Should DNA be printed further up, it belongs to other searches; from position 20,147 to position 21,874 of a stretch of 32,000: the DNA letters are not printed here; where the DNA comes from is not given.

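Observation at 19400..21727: Intact cysteine synthase fused in-frame to a complete CysRS whose ATP-handling signature motifs are degenerate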

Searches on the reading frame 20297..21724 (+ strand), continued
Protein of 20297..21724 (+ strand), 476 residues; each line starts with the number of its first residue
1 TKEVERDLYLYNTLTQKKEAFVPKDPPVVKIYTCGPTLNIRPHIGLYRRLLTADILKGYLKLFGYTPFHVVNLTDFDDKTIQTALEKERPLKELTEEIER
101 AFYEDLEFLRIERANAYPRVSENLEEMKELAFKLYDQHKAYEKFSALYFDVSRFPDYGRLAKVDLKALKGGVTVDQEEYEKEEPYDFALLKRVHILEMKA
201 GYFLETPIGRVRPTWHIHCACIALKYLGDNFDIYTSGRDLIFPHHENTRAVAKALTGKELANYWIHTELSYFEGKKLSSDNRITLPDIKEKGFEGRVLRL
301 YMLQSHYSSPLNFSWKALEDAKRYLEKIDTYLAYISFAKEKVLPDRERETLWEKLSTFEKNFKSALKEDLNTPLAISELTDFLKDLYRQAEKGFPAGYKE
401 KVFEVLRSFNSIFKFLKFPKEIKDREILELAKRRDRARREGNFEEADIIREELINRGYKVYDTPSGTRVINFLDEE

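Call 31: find_homologous_proteins(query=P0127, max_evalue=1e-20)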
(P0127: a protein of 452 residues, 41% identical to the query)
Query P0127 (452 aa): 8000 proteins with E <= 1e-20 among 8000 candidates; the best 120 are listed.
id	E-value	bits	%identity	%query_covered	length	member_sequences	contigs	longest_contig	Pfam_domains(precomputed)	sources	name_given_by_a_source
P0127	0.0e+0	1031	100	100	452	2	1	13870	PF09334.18,PF01406.26,PF01921.25,PF00133.29,PF09190.18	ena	-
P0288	1.2e-250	850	83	100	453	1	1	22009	PF09334.18,PF01406.26,PF01921.25,PF00133.29,PF09190.18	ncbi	-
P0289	3.3e-183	628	62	99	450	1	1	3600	PF09334.18,PF01406.26,PF23493.2,PF01921.25,PF00133.29,PF09190.18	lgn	-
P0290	3.4e-181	621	60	99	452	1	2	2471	PF09334.18,PF01406.26,PF23493.2,PF01921.25,PF00133.29,PF09190.18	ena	-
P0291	3.7e-177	608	59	99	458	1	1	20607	PF09334.18,PF01406.26,PF23493.2,PF01921.25,PF00133.29,PF09190.18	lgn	-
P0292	5.2e-177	607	62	99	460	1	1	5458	PF09334.18,PF01406.26,PF23493.2,PF01921.25,PF00133.29,PF09190.18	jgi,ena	-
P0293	6.0e-177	607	61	98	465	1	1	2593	PF09334.18,PF01406.26,PF23493.2,PF01921.25,PF00749.28,PF00133.29,PF09190.18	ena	-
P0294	1.2e-176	606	60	100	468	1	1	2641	PF09334.18,PF01406.26,PF23493.2,PF01921.25,PF00133.29,PF09190.18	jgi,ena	-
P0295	1.5e-176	606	60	100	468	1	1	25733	PF09334.18,PF01406.26,PF23493.2,PF01921.25,PF00133.29,PF09190.18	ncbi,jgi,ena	-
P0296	1.7e-176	606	60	99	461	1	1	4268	PF09334.18,PF01406.26,PF23493.2,PF01921.25,PF00133.29,PF09190.18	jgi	-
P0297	2.8e-176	605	59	100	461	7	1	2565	PF09334.18,PF01406.26,PF23493.2,PF01921.25,PF09190.18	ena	-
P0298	4.9e-176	604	60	100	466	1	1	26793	PF09334.18,PF01406.26,PF23493.2,PF01921.25,PF00133.29,PF09190.18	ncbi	-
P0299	1.0e-175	603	59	98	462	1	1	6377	PF09334.18,PF01406.26,PF23493.2,PF01921.25,PF00133.29,PF09190.18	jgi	-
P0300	1.2e-175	603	59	98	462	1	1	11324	PF09334.18,PF01406.26,PF23493.2,PF01921.25,PF00749.28,PF00133.29,PF09190.18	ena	-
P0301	1.3e-175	603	59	98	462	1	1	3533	PF09334.18,PF01406.26,PF23493.2,PF01921.25,PF00749.28,PF00133.29,PF09190.18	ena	-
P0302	2.1e-175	602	59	98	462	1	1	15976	PF09334.18,PF01406.26,PF23493.2,PF01921.25,PF00749.28,PF00133.29,PF09190.18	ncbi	-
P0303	2.3e-175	602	59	100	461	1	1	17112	PF09334.18,PF01406.26,PF23493.2,PF01921.25,PF00133.29,PF09190.18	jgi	-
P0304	3.3e-175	601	58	100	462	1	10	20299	PF09334.18,PF01406.26,PF23493.2,PF01921.25,PF00133.29,PF09190.18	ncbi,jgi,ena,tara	tara:strand:- start:8604 stop:9992 length:1389 start_codon:yes stop_codon:yes gene_type:complete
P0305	4.0e-175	601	60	99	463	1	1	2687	PF09334.18,PF01406.26,PF01921.25,PF00133.29,PF09190.18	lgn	-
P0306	4.1e-175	601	59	98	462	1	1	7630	PF09334.18,PF01406.26,PF23493.2,PF01921.25,PF00133.29,PF09190.18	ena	-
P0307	5.6e-175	601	59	99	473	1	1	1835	PF09334.18,PF01406.26,PF23493.2,PF01921.25,PF00133.29,PF09190.18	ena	-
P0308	8.9e-175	600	60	100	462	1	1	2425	PF09334.18,PF01406.26,PF23493.2,PF01921.25,PF00133.29,PF09190.18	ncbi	-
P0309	1.3e-174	600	59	99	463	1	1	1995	PF09334.18,PF01406.26,PF23493.2,PF01921.25,PF09190.18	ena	-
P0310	2.8e-174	598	59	99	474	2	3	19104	PF09334.18,PF01406.26,PF23493.2,PF01921.25,PF09190.18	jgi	jgi:cysteinyl-tRNA synthetase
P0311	2.9e-174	598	59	98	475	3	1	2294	PF09334.18,PF01406.26,PF23493.2,PF01921.25,PF09190.18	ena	-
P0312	3.7e-174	598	60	99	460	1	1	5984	PF09334.18,PF01406.26,PF01921.25,PF00133.29,PF09190.18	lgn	-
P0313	4.8e-174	598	58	99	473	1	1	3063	PF09334.18,PF01406.26,PF23493.2,PF01921.25,PF09190.18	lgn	-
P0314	4.9e-174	598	58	99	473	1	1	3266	PF09334.18,PF01406.26,PF23493.2,PF01921.25,PF09190.18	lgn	-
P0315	1.8e-173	596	59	100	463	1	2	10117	PF09334.18,PF01406.26,PF23493.2,PF01921.25,PF00133.29,PF09190.18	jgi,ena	-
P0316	2.1e-173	596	59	100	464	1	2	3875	PF09334.18,PF01406.26,PF23493.2,PF01921.25,PF00133.29,PF09190.18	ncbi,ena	-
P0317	2.7e-173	595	58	100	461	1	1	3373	PF09334.18,PF01406.26,PF23493.2,PF01921.25,PF09190.18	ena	-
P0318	2.7e-173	595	58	98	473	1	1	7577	PF09334.18,PF01406.26,PF23493.2,PF01921.25,PF09190.18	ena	-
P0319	3.0e-173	595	59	100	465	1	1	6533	PF09334.18,PF01406.26,PF23493.2,PF01921.25,PF00133.29,PF09190.18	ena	-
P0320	3.6e-173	595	60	98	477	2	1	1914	PF09334.18,PF01406.26,PF23493.2,PF01921.25,PF09190.18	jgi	-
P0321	3.7e-173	595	57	99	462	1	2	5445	PF09334.18,PF01406.26,PF23493.2,PF01921.25,PF00133.29,PF09190.18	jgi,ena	-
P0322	4.5e-173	594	60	99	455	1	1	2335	PF09334.18,PF01406.26,PF23493.2,PF01921.25,PF00133.29,PF09190.18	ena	-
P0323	7.7e-173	594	58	100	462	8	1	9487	PF09334.18,PF01406.26,PF23493.2,PF01921.25,PF09190.18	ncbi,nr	ncbi:MAG: cysteine--tRNA ligase [Candidatus Woesearchaeota archaeon]|nr:cysteine--tRNA ligase [Candi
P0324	8.1e-173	594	58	100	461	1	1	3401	PF09334.18,PF01406.26,PF23493.2,PF01921.25,PF09190.18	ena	-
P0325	8.7e-173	594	58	100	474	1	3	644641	PF09334.18,PF01406.26,PF23493.2,PF01921.25,PF09190.18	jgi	jgi:cysteinyl-tRNA synthetase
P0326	9.4e-173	593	57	100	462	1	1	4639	PF09334.18,PF01406.26,PF23493.2,PF01921.25,PF09190.18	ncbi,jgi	-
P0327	1.3e-172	593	59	99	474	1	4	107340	PF09334.18,PF01406.26,PF23493.2,PF01921.25,PF09190.18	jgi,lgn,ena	-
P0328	1.4e-172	593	59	100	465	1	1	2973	PF09334.18,PF01406.26,PF01921.25,PF00133.29,PF09190.18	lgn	-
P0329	1.6e-172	593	58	100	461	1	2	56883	PF09334.18,PF01406.26,PF23493.2,PF01921.25,PF09190.18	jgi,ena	-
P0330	1.7e-172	593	59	98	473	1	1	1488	PF09334.18,PF01406.26,PF23493.2,PF01921.25,PF09190.18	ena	-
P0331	1.8e-172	592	59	100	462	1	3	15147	PF09334.18,PF01406.26,PF23493.2,PF01921.25,PF09190.18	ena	-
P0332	1.9e-172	592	59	99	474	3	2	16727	PF09334.18,PF01406.26,PF23493.2,PF01921.25,PF09190.18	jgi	jgi:cysteinyl-tRNA synthetase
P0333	2.0e-172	592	59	98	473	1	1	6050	PF09334.18,PF01406.26,PF23493.2,PF01921.25,PF09190.18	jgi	-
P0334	2.2e-172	592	59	99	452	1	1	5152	PF09334.18,PF01406.26,PF23493.2,PF01921.25,PF00133.29,PF09190.18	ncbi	-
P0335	2.3e-172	592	59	99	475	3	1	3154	PF09334.18,PF01406.26,PF23493.2,PF01921.25,PF09190.18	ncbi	ncbi:MAG: cysteine--tRNA ligase [Candidatus Bathyarchaeia archaeon]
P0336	3.0e-172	592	60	98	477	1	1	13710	PF09334.18,PF01406.26,PF23493.2,PF01921.25,PF09190.18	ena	-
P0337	3.5e-172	592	59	98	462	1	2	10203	PF09334.18,PF01406.26,PF23493.2,PF01921.25,PF00133.29,PF09190.18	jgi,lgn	-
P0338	3.5e-172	592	59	98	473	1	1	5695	PF09334.18,PF01406.26,PF23493.2,PF01921.25,PF09190.18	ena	-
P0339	3.7e-172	591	59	98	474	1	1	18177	PF09334.18,PF01406.26,PF23493.2,PF01921.25,PF09190.18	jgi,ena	-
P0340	4.3e-172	591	58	100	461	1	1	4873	PF09334.18,PF01406.26,PF23493.2,PF01921.25,PF09190.18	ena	-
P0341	4.4e-172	591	60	98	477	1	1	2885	PF09334.18,PF01406.26,PF23493.2,PF01921.25,PF09190.18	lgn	-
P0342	4.6e-172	591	59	99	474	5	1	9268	PF09334.18,PF01406.26,PF23493.2,PF01921.25,PF09190.18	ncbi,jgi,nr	ncbi:MAG: cysteine--tRNA ligase [Candidatus Bathyarchaeota archaeon]|nr:cysteine--tRNA ligase [Candi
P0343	4.7e-172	591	59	99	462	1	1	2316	PF09334.18,PF01406.26,PF23493.2,PF01921.25,PF00749.28,PF00133.29,PF09190.18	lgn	-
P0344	5.2e-172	591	59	98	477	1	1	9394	PF09334.18,PF01406.26,PF23493.2,PF01921.25,PF09190.18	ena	-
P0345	5.8e-172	591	60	98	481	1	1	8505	PF09334.18,PF01406.26,PF23493.2,PF01921.25,PF09190.18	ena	-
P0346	5.8e-172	591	56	100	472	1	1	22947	PF09334.18,PF01406.26,PF23493.2,PF01921.25,PF00133.29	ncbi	-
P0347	6.2e-172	591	60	98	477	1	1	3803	PF09334.18,PF01406.26,PF23493.2,PF01921.25,PF09190.18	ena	-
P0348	6.5e-172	591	58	100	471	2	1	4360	PF09334.18,PF01406.26,PF23493.2,PF01921.25,PF00133.29,PF09190.18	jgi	-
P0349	6.7e-172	591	59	98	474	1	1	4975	PF09334.18,PF01406.26,PF23493.2,PF01921.25,PF09190.18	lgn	-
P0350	6.9e-172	591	60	98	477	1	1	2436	PF09334.18,PF01406.26,PF23493.2,PF01921.25,PF09190.18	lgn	-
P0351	7.2e-172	590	60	98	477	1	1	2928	PF09334.18,PF01406.26,PF23493.2,PF01921.25,PF09190.18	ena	-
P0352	1.0e-171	590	58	100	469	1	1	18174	PF09334.18,PF01406.26,PF23493.2,PF01921.25,PF00133.29,PF09190.18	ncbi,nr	ncbi:MAG: cysteine--tRNA ligase [Candidatus Aenigmarchaeota archaeon]|nr:cysteine--tRNA ligase [Cand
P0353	1.1e-171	590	60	98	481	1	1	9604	PF09334.18,PF01406.26,PF23493.2,PF01921.25,PF09190.18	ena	-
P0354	1.1e-171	590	58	98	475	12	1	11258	PF09334.18,PF01406.26,PF23493.2,PF01921.25,PF09190.18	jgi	jgi:cysteinyl-tRNA synthetase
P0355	1.2e-171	590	58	99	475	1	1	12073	PF09334.18,PF01406.26,PF23493.2,PF09190.18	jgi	jgi:cysteinyl-tRNA synthetase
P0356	1.2e-171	590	59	99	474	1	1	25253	PF09334.18,PF01406.26,PF23493.2,PF01921.25,PF09190.18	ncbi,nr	ncbi:MAG: cysteine--tRNA ligase [Candidatus Bathyarchaeota archaeon]|nr:cysteine--tRNA ligase [Candi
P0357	1.2e-171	590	59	98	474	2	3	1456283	PF09334.18,PF01406.26,PF23493.2,PF01921.25,PF09190.18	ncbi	ncbi:MAG: cysteine--tRNA ligase [Candidatus Bathyarchaeia archaeon]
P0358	1.2e-171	590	58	99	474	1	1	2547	PF09334.18,PF01406.26,PF23493.2,PF01921.25,PF09190.18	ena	-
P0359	1.2e-171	590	59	98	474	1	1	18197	PF09334.18,PF01406.26,PF23493.2,PF01921.25,PF09190.18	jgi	-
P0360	1.5e-171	589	60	98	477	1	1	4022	PF09334.18,PF01406.26,PF23493.2,PF01921.25,PF09190.18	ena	-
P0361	1.7e-171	589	60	99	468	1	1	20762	PF09334.18,PF01406.26,PF23493.2,PF01921.25,PF00133.29,PF09190.18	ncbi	-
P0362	1.7e-171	589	58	99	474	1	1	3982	PF09334.18,PF01406.26,PF23493.2,PF01921.25,PF09190.18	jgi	-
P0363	2.0e-171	589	58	100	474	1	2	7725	PF09334.18,PF01406.26,PF23493.2,PF09190.18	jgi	jgi:cysteinyl-tRNA synthetase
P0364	2.1e-171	589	59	98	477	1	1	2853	PF09334.18,PF01406.26,PF23493.2,PF01921.25,PF09190.18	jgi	-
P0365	2.1e-171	589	59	99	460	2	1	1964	PF09334.18,PF01406.26,PF01921.25,PF00133.29,PF09190.18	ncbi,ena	-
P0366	2.4e-171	589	59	99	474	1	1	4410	PF09334.18,PF01406.26,PF23493.2,PF01921.25,PF09190.18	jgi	jgi:cysteinyl-tRNA synthetase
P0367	2.6e-171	589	60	98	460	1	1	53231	PF09334.18,PF01406.26,PF23493.2,PF01921.25,PF09190.18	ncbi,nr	ncbi:MAG: cysteine--tRNA ligase [Candidatus Nanoarchaeia archaeon]|nr:cysteine--tRNA ligase [Candida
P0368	2.8e-171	589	58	100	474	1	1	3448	PF09334.18,PF01406.26,PF23493.2,PF09190.18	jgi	-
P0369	3.3e-171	588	58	100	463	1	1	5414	PF09334.18,PF01406.26,PF23493.2,PF01921.25,PF00133.29,PF09190.18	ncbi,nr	ncbi:cysteine--tRNA ligase [Candidatus Woesearchaeota archaeon]|nr:cysteine--tRNA ligase [Candidatus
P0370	3.5e-171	588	60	98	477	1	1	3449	PF09334.18,PF01406.26,PF23493.2,PF01921.25,PF09190.18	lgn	-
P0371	3.6e-171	588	58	100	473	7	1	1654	PF09334.18,PF01406.26,PF23493.2,PF09190.18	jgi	-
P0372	4.3e-171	588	60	98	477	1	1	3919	PF09334.18,PF01406.26,PF23493.2,PF01921.25,PF09190.18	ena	-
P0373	4.5e-171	588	60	98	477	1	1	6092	PF09334.18,PF01406.26,PF23493.2,PF01921.25,PF09190.18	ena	-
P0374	4.7e-171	588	59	98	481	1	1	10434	PF09334.18,PF01406.26,PF23493.2,PF01921.25,PF09190.18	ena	-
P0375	6.3e-171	587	58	98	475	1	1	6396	PF09334.18,PF01406.26,PF23493.2,PF01921.25,PF09190.18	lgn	-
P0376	6.6e-171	587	58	100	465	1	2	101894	PF09334.18,PF01406.26,PF23493.2,PF01921.25,PF00133.29,PF09190.18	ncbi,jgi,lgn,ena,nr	ncbi:cysteine--tRNA ligase [Candidatus Woesearchaeota archaeon CG10_big_fil_rev_8_21_14_0_10_44_13]|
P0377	6.7e-171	587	59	99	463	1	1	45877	PF09334.18,PF01406.26,PF01921.25,PF09190.18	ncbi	-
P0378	7.7e-171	587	60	98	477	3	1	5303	PF09334.18,PF01406.26,PF23493.2,PF01921.25,PF09190.18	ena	-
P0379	7.9e-171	587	58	99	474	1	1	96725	PF09334.18,PF01406.26,PF23493.2,PF01921.25,PF09190.18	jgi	jgi:cysteinyl-tRNA synthetase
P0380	7.9e-171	587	60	98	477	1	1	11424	PF09334.18,PF01406.26,PF23493.2,PF01921.25,PF09190.18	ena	-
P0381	8.1e-171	587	59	98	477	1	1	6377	PF09334.18,PF01406.26,PF23493.2,PF01921.25,PF09190.18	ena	-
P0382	8.1e-171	587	59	98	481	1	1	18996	PF09334.18,PF01406.26,PF23493.2,PF01921.25,PF09190.18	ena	-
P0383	8.6e-171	587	58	99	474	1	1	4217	PF09334.18,PF01406.26,PF23493.2,PF09190.18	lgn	-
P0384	8.8e-171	587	59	98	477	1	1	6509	PF09334.18,PF01406.26,PF23493.2,PF01921.25,PF09190.18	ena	-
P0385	8.9e-171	587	59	98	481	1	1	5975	PF09334.18,PF01406.26,PF23493.2,PF01921.25,PF09190.18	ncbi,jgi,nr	ncbi:cysteine--tRNA ligase [Candidatus Bathyarchaeota archaeon]|nr:MAG: cysteine--tRNA ligase [Candi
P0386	9.6e-171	587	58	100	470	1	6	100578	PF09334.18,PF01406.26,PF23493.2,PF01921.25,PF09190.18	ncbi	ncbi:MAG: cysteine--tRNA ligase [Candidatus Aenigmatarchaeota archaeon]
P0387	1.0e-170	587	59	98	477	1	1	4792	PF09334.18,PF01406.26,PF23493.2,PF01921.25,PF09190.18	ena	-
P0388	1.1e-170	587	58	100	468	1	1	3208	PF09334.18,PF01406.26,PF23493.2,PF01921.25,PF00133.29,PF09190.18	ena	-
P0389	1.1e-170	587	58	100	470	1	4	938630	PF09334.18,PF01406.26,PF23493.2,PF01921.25,PF00133.29,PF09190.18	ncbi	ncbi:MAG: cysteine--tRNA ligase [Candidatus Aenigmatarchaeota archaeon]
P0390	1.1e-170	587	58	100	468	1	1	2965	PF09334.18,PF01406.26,PF23493.2,PF01921.25,PF00133.29,PF09190.18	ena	-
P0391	1.1e-170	587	59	99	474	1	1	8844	PF09334.18,PF01406.26,PF23493.2,PF01921.25,PF09190.18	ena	-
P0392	1.1e-170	587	59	100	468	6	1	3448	PF09334.18,PF01406.26,PF23493.2,PF01921.25,PF00133.29,PF09190.18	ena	-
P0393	1.2e-170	586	58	100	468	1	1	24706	PF09334.18,PF01406.26,PF23493.2,PF01921.25,PF00133.29,PF09190.18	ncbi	-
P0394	1.2e-170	586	59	98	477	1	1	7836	PF09334.18,PF01406.26,PF23493.2,PF01921.25,PF09190.18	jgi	-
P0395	1.2e-170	586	59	98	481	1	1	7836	PF09334.18,PF01406.26,PF23493.2,PF01921.25,PF09190.18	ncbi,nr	ncbi:cysteine--tRNA ligase [Candidatus Bathyarchaeota archaeon]|nr:MAG: cysteine--tRNA ligase [Candi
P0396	1.3e-170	586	56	99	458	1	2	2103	PF09334.18,PF01406.26,PF23493.2,PF01921.25,PF00133.29,PF09190.18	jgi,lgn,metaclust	metaclust:\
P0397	1.3e-170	586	56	99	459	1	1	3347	PF09334.18,PF01406.26,PF23493.2,PF01921.25,PF00133.29,PF09190.18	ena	-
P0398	1.4e-170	586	59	98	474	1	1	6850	PF09334.18,PF01406.26,PF23493.2,PF09190.18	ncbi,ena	-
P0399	1.6e-170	586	60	98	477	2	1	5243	PF09334.18,PF01406.26,PF23493.2,PF01921.25,PF09190.18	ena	-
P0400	2.1e-170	586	57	100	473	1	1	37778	PF09334.18,PF01406.26,PF23493.2,PF09190.18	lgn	-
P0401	2.1e-170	586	58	99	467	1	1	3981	PF09334.18,PF01406.26,PF23493.2,PF01921.25,PF00133.29,PF09190.18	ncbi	-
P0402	2.2e-170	586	59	98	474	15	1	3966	PF09334.18,PF01406.26,PF23493.2,PF01921.25,PF09190.18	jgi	-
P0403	2.2e-170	586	60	100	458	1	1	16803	PF09334.18,PF01406.26,PF01921.25,PF00133.29,PF09190.18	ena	-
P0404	2.3e-170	586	59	98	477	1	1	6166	PF09334.18,PF01406.26,PF23493.2,PF01921.25,PF09190.18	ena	-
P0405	2.3e-170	586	58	99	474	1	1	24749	PF09334.18,PF01406.26,PF23493.2,PF09190.18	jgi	-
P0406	2.6e-170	585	58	99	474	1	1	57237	PF09334.18,PF01406.26,PF23493.2,PF09190.18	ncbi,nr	ncbi:MAG: cysteine--tRNA ligase [Candidatus Bathyarchaeota archaeon]|nr:cysteine--tRNA ligase [Candi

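Call 38: find_related_loci(query=window:20297-21724:+, collection=genome_contigs, flank=10000)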
Query window:20297-21724:+ (476 aa) in genome_contigs; peptide patterns used: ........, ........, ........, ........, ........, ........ (x = any residue, [..] = any of these).
148 stretches matched a pattern; 41 encode a relative of the query (tblastn E <= 1e-3); 41 distinct loci.
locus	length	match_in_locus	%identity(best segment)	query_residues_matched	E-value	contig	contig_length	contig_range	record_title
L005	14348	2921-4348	86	1-476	0e+0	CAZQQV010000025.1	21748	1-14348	MAG TPA_asm: uncultured Caldimicrobium sp. isolate binchicken_co71_39 genome assembly, contig: NODE_1015_length_21748_co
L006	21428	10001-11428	88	1-476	0e+0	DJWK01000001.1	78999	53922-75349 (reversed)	MAG TPA_asm: Thermodesulfobacteriaceae bacterium UBA6232 UBA6232_contig_6709, whole genome shotgun sequence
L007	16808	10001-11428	81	1-476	0e+0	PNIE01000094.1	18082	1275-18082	MAG: Caldimicrobium thiodismutans isolate ZAV-15 NODE_634_length_18082_cov_58.0869, whole genome shotgun sequence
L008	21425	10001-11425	78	1-475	0e+0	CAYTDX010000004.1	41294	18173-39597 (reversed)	MAG TPA_asm: uncultured Caldimicrobium sp. isolate binchicken_co71_66 genome assembly, contig: NODE_385_length_41294_cov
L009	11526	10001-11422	76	2-475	0e+0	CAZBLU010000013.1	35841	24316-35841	MAG TPA_asm: uncultured Caldimicrobium sp. isolate SRP104967_co2_8 genome assembly, contig: NODE_600_length_35841_cov_44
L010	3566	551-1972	75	2-475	0e+0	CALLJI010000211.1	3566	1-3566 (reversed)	MAG: uncultured Caldimicrobium sp. isolate S1_Bin_METABAT__302_1 genome assembly, contig: c_000000585254, whole genome s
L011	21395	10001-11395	71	8-472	0e+0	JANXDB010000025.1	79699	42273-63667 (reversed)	MAG: Caldimicrobium sp. isolate SKYB93 k141_383001, whole genome shotgun sequence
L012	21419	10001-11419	70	3-475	0e+0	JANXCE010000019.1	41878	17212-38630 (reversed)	MAG: Caldimicrobium sp. isolate SKYB6 NODE_19_length_41878_cov_36.171168, whole genome shotgun sequence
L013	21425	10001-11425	75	2-476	0e+0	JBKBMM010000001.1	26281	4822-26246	MAG: Caldimicrobium sp. isolate 21I_057.bin.9 NODE_1_length_26281_cov_3.601320, whole genome shotgun sequence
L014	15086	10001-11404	74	5-472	0e+0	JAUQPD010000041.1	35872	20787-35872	MAG: Thermodesulfobacteriota bacterium isolate GMQP.bins.21.201705 NODE_505_length_35872_cov_84.9742, whole genome shotg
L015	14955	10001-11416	61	1-475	0e+0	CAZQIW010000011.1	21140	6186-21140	MAG TPA_asm: uncultured Thermodesulfatator sp. isolate binchicken_co291_173 genome assembly, contig: NODE_526_length_211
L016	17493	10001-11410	61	5-476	0e+0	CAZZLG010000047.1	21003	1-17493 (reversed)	MAG TPA_asm: uncultured Thermodesulfatator sp. isolate binchicken_co25_102 genome assembly, contig: k141_147899, whole g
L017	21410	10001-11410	60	5-476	0e+0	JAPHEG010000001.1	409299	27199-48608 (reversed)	MAG: Candidatus Thermodesulfobacterium syntrophicum isolate MCA70 c_000000000001, whole genome shotgun sequence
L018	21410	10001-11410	60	5-476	0e+0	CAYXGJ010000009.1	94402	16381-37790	MAG TPA_asm: uncultured Thermodesulfatator sp. isolate SRP104967_co1_29 genome assembly, contig: NODE_52_length_94402_co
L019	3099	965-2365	60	5-472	0e+0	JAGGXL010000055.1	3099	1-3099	MAG: Thermodesulfobacterium sp. isolate AUK151 PB_MBMC_105_c_000000000165, whole genome shotgun sequence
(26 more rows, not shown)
